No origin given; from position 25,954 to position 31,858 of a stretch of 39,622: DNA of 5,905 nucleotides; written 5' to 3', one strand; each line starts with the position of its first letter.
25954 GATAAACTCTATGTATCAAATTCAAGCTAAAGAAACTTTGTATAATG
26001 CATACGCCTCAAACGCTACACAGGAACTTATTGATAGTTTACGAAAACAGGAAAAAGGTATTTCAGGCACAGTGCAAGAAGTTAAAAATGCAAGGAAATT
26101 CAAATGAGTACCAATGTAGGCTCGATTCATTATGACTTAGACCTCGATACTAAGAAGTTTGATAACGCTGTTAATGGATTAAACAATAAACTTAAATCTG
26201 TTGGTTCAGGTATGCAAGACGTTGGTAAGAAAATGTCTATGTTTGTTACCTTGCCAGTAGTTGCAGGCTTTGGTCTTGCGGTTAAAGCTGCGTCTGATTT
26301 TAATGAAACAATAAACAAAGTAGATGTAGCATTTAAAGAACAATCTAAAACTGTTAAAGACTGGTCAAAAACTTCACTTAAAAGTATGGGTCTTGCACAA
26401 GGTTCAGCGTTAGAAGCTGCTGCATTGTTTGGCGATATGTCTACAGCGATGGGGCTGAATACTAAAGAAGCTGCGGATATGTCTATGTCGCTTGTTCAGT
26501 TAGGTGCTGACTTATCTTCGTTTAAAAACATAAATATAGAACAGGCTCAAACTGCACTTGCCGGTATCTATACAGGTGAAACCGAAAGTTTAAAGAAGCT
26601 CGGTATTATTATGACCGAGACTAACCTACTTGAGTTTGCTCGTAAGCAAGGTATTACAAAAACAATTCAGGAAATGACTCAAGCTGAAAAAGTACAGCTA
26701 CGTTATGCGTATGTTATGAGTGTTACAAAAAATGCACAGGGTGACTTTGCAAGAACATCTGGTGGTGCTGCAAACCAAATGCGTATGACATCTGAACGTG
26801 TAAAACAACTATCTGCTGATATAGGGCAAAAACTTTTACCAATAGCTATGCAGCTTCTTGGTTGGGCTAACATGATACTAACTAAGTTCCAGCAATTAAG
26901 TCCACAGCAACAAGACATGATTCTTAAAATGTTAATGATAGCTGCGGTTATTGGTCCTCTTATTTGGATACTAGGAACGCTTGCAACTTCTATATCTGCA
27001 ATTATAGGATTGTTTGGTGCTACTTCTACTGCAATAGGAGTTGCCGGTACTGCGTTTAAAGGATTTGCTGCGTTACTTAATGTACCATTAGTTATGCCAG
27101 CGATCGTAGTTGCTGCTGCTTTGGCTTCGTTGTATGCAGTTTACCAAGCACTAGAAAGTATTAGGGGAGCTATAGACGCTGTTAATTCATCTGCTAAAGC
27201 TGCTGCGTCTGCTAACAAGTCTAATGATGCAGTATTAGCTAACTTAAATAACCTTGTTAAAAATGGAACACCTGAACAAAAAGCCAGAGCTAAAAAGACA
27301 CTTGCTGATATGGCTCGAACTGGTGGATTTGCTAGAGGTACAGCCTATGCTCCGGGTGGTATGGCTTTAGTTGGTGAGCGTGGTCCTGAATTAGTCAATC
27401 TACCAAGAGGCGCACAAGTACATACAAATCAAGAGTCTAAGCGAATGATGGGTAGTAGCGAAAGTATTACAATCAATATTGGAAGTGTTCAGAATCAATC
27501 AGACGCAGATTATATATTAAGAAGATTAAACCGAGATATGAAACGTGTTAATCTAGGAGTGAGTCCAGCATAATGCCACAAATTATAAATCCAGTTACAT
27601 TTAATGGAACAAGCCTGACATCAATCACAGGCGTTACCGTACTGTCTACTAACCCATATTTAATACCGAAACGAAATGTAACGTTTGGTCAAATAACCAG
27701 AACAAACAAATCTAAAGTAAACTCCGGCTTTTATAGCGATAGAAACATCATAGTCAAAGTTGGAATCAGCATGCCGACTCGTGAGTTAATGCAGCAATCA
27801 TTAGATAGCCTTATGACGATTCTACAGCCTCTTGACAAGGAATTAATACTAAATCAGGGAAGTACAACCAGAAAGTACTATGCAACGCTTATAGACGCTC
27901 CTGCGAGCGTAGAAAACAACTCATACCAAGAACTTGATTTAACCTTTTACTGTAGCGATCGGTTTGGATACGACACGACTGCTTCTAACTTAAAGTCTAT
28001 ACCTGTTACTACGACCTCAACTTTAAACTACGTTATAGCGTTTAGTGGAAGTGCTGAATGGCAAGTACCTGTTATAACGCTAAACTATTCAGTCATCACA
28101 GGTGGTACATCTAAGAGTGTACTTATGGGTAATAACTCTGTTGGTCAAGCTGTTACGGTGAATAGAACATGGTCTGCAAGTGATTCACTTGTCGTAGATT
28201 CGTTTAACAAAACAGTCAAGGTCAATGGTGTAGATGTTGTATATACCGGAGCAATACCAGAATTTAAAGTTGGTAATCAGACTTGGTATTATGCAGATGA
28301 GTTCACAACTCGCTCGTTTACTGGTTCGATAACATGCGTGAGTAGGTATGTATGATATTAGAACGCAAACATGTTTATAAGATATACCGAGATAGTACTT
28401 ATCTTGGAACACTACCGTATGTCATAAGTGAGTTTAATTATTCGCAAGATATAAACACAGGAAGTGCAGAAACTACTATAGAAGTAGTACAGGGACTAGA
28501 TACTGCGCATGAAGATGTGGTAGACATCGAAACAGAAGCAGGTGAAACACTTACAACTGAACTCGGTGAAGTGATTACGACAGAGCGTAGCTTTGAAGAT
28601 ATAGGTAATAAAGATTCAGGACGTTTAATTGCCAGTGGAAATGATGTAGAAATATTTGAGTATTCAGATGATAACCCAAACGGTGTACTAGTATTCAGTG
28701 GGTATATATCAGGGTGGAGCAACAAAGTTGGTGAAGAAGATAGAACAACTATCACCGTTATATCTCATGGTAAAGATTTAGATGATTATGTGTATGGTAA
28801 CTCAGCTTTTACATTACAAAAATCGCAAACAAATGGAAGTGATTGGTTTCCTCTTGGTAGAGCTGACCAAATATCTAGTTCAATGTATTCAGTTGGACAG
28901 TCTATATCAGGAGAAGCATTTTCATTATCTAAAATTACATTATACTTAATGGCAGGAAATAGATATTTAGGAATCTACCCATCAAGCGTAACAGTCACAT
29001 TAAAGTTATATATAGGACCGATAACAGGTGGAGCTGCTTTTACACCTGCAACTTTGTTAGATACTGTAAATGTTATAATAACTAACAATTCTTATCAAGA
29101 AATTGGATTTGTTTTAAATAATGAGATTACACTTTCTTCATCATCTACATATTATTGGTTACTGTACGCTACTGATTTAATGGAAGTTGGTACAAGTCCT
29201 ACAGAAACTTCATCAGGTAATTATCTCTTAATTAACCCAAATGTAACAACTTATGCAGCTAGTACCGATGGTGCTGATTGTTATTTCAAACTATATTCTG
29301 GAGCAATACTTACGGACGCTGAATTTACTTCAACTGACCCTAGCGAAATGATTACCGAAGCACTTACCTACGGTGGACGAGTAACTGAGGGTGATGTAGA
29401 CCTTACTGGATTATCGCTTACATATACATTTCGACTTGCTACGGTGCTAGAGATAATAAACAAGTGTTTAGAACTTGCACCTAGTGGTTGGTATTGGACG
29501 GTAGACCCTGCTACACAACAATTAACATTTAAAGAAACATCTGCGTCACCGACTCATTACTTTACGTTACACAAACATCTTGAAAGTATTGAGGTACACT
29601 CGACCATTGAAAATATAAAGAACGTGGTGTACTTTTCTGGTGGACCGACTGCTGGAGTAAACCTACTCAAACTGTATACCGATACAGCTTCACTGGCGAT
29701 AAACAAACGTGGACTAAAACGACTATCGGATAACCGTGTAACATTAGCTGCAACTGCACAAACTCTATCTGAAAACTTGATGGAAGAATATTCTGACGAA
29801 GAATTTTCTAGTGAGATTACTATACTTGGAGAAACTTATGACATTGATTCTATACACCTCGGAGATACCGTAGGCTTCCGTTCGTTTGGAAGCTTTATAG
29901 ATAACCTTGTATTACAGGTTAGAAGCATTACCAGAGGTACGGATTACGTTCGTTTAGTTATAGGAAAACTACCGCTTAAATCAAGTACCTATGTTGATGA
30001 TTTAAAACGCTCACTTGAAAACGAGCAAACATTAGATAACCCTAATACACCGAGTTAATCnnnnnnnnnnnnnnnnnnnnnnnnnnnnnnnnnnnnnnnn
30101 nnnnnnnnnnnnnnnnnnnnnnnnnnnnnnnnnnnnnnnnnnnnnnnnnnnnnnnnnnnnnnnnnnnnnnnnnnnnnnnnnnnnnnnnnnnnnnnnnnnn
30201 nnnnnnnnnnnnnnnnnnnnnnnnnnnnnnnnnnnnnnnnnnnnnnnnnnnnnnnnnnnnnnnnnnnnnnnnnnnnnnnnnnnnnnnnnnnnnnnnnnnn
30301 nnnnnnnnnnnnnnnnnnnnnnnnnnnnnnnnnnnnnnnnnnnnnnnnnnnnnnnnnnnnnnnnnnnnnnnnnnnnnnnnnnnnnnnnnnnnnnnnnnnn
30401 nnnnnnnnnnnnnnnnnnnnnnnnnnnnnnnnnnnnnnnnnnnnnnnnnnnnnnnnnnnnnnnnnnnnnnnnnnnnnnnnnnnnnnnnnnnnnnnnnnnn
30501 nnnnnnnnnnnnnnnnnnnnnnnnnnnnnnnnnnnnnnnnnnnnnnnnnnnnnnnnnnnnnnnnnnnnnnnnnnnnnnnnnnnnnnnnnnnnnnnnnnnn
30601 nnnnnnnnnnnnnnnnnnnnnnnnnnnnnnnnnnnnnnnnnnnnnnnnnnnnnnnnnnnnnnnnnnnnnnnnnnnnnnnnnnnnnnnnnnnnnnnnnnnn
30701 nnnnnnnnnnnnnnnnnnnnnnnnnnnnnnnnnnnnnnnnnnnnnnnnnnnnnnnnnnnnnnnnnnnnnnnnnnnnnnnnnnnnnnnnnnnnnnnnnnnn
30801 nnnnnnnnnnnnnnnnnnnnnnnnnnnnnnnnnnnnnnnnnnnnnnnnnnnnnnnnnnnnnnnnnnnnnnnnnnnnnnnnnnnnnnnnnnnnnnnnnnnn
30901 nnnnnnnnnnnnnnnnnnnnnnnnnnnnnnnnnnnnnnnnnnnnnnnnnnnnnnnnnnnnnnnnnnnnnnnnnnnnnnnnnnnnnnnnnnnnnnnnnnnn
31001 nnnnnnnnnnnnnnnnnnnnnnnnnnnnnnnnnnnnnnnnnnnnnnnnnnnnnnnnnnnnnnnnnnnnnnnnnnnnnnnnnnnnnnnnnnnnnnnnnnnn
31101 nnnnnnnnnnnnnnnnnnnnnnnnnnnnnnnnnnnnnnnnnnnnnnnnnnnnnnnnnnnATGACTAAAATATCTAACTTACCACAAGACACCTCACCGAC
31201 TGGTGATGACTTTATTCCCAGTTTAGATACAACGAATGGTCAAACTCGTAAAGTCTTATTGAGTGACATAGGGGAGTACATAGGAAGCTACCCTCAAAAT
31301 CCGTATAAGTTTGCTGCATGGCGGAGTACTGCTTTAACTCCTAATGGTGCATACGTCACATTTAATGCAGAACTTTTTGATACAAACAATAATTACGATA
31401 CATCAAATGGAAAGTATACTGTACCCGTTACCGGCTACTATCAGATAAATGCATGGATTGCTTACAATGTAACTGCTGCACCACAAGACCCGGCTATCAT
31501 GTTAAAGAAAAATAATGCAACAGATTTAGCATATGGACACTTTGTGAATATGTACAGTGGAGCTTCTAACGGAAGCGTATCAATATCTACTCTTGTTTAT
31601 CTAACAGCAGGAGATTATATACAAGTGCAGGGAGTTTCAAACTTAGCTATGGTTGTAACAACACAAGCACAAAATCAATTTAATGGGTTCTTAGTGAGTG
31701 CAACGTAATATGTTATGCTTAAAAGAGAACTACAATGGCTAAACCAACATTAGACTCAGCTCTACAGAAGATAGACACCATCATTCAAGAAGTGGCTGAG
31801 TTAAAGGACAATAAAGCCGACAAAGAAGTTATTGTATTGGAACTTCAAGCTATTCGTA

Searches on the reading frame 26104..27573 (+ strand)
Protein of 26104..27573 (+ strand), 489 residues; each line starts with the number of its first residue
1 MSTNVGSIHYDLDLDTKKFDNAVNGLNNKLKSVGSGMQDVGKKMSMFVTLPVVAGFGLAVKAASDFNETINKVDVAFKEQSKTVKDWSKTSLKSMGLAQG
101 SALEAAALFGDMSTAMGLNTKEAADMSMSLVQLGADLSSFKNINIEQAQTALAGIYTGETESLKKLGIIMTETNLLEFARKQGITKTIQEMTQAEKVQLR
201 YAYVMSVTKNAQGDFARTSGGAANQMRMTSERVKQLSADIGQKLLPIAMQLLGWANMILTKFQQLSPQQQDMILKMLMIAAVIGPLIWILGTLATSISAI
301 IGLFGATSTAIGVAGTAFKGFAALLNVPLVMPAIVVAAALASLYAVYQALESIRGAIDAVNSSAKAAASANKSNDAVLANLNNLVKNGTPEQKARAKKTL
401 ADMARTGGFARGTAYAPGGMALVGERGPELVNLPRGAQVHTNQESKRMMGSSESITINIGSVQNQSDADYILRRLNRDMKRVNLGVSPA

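Call 7: search_protein_families(library=pfam, proteins=[window:26104-27573:+], max_evalue=0.01)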
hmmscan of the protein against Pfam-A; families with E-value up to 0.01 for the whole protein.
window:26104-27573:+ (489 aa): 0 families

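Call 23: search_protein_families(library=phrogs, proteins=[window:26104-27573:+], max_evalue=0.001)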
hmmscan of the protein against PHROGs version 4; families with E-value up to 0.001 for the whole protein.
window:26104-27573:+ (489 aa): 19 families
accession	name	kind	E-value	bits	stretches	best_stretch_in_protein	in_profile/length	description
phrog_1535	-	tail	2.6e-34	119.6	1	1-265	132-401/1152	tail length tape measure protein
phrog_28918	-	unknown function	5.5e-34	118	1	112-270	87-245/1445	-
phrog_1293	-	tail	2.4e-32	112.8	2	222-321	463-561/1424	tail length tape measure protein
phrog_1533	-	tail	3.7e-30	105.3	2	222-371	526-687/1688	tail length tape measure protein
phrog_991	-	tail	3.3e-25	88.9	1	16-482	249-917/1966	tail length tape measure protein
phrog_167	-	tail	7.1e-20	71.4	2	93-379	385-641/1555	tail length tape measure protein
phrog_3981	-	tail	2.6e-19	70.8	1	19-376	11-376/584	tail length tape measure protein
phrog_1272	-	tail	2e-17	63.3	2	227-369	537-695/1606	tail length tape measure protein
phrog_4704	-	tail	3e-13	50.3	1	18-135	174-273/625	tail length tape measure protein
phrog_19914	-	tail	1.9e-12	47.2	1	407-462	840-895/946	tail length tape measure protein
phrog_5448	-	tail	8.5e-11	40.5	2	22-134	227-333/3103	tail length tape measure protein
phrog_58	-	tail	2.3e-09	37.2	1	22-370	290-669/1544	tail length tape measure protein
phrog_28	-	tail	3.9e-09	36.6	1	15-481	222-762/1228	tail length tape measure protein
phrog_6900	-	tail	9.6e-08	33.4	1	8-154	39-186/235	tail length tape measure protein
phrog_8892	-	tail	2e-06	27.7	1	402-474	633-715/752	tail length tape measure protein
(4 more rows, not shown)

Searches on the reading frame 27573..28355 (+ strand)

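Call 7: search_protein_families(library=pfam, proteins=[window:27573-28355:+], max_evalue=0.01)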
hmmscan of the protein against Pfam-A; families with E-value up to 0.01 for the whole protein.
window:27573-28355:+ (260 aa): 2 families
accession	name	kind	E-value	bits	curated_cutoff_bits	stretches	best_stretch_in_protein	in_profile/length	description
PF22768.1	SPP1_Dit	-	0.00011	22.8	25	1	175-223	14-61/97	Siphovirus-type tail component, C-terminal domain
PF05709.17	Sipho_tail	-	0.0037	17.9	24.2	1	40-127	31-118/118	Phage tail protein RIFT-related domain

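Call 23: search_protein_families(library=phrogs, proteins=[window:27573-28355:+], max_evalue=0.001)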
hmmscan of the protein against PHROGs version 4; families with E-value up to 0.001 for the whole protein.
window:27573-28355:+ (260 aa): 3 families
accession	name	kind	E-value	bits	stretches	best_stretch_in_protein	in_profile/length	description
phrog_33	-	tail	5e-17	63.2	1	8-241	39-265/651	distal tail protein Dit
phrog_202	-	tail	6.3e-08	32.9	1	7-163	22-178/523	distal tail protein Dit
phrog_5577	-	tail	1e-05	26.1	1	53-224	67-257/295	minor tail protein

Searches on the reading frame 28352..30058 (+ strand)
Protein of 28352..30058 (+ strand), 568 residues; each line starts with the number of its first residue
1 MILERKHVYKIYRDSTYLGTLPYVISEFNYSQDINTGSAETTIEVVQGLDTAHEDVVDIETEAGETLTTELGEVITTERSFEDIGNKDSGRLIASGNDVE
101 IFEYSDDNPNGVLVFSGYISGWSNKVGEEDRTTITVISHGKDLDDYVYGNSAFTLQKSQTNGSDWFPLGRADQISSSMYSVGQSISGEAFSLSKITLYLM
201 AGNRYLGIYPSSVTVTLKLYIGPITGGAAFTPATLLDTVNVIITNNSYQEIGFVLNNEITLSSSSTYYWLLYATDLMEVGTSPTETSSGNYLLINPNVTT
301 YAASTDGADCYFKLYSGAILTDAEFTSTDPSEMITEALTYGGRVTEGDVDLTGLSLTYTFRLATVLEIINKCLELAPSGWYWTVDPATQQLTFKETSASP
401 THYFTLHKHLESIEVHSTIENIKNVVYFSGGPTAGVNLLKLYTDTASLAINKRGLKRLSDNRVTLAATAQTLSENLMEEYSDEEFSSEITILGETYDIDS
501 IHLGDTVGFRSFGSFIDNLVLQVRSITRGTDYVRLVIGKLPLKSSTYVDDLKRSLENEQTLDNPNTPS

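Call 7: search_protein_families(library=pfam, proteins=[window:28352-30058:+], max_evalue=0.01)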
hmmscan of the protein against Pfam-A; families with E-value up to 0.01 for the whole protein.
window:28352-30058:+ (568 aa): 0 families

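Call 23: search_protein_families(library=phrogs, proteins=[window:28352-30058:+], max_evalue=0.001)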
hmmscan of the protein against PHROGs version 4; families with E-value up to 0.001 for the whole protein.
window:28352-30058:+ (568 aa): 0 families

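Call 94: find_related_loci(query=window:28352-30058:+, collection=viral_contigs, flank=6000)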
Query window:28352-30058:+ (568 aa) in viral_contigs; peptide patterns used: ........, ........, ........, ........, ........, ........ (x = any residue, [..] = any of these).
2 stretches matched a pattern; 2 encode a relative of the query (tblastn E <= 1e-3); 2 distinct loci.
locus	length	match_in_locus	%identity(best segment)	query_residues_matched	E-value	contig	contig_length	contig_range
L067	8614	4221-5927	81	1-568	0e+0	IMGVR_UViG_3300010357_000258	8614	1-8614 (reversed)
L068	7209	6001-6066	55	378-399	1e-3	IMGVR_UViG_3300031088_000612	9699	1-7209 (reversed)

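Call 100: search_protein_families(library=ncbifam, proteins=[window:28352-30058:+], max_evalue=0.01)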
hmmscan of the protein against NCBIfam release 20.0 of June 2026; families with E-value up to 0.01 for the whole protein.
window:28352-30058:+ (568 aa): 0 families

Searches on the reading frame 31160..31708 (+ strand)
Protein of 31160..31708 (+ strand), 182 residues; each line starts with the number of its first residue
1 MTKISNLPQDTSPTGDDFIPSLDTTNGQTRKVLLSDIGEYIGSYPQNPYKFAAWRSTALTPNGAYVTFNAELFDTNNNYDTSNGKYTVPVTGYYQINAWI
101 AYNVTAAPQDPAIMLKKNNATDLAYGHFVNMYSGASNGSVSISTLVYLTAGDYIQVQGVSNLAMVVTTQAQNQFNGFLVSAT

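Call 48: search_protein_families(library=pfam, proteins=[window:31160-31708:+], max_evalue=0.01)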
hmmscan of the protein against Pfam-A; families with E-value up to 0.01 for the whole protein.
window:31160-31708:+ (182 aa): 3 families
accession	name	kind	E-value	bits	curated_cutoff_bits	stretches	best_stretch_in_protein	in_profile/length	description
PF00386.27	C1q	-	2.5e-11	44.3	23.7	1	51-179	2-127/127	C1q domain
PF18573.7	BclA_C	-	0.00032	21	38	1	58-171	12-117/128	BclA C-terminal domain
PF00229.24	TNF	-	0.005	17.2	23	0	76-177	13-125/127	TNF(Tumour Necrosis Factor) family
